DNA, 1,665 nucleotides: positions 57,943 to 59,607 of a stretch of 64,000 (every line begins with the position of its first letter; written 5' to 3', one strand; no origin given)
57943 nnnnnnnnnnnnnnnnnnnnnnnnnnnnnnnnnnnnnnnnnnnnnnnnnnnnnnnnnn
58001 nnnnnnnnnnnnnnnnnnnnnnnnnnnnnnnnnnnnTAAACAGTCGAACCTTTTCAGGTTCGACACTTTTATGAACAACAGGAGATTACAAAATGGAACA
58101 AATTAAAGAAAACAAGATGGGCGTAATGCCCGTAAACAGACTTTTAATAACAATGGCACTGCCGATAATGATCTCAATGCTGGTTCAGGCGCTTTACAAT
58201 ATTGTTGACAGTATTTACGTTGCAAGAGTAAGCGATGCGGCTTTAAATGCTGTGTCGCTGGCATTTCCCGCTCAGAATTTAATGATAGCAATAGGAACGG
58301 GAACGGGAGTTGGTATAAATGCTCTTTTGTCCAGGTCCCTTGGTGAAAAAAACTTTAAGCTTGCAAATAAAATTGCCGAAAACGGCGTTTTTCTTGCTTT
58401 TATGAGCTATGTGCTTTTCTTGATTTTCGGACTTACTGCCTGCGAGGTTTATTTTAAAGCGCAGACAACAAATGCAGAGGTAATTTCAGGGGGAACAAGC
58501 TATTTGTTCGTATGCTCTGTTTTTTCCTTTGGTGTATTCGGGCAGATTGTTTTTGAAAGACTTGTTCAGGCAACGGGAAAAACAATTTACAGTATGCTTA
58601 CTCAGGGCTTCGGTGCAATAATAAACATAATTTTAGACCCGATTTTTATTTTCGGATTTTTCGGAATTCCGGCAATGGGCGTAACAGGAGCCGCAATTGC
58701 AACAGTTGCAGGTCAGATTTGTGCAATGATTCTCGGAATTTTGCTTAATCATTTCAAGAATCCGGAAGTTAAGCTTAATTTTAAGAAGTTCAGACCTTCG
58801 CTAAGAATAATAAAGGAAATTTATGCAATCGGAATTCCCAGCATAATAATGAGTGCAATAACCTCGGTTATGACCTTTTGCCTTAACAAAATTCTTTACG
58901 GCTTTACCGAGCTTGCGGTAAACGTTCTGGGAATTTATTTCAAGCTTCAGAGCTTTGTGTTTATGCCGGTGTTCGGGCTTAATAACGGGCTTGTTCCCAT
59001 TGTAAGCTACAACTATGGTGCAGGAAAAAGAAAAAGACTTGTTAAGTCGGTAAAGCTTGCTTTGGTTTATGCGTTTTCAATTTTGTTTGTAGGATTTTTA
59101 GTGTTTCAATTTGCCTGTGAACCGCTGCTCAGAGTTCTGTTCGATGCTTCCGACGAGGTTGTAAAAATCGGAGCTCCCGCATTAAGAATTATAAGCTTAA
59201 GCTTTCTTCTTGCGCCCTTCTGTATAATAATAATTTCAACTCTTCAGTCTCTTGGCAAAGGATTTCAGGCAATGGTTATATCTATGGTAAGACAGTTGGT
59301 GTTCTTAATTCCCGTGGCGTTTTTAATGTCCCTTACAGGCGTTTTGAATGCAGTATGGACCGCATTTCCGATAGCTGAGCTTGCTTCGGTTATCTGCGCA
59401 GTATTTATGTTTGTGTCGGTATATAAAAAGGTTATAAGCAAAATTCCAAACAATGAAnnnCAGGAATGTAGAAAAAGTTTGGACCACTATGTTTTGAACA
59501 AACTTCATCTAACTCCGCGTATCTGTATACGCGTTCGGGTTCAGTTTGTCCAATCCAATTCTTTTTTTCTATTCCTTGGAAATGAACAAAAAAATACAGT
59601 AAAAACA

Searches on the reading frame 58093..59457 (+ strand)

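Call 26: search_protein_families(library=pfam, proteins=[window:58093-59457:+], max_evalue=0.001)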
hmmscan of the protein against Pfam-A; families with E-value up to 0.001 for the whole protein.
window:58093-59457:+ (455 aa): 1 family
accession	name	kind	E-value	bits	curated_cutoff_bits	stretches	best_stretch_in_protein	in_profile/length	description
PF01554.23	MatE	-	2.6e-43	147.9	24.9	2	24-184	1-161/161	MatE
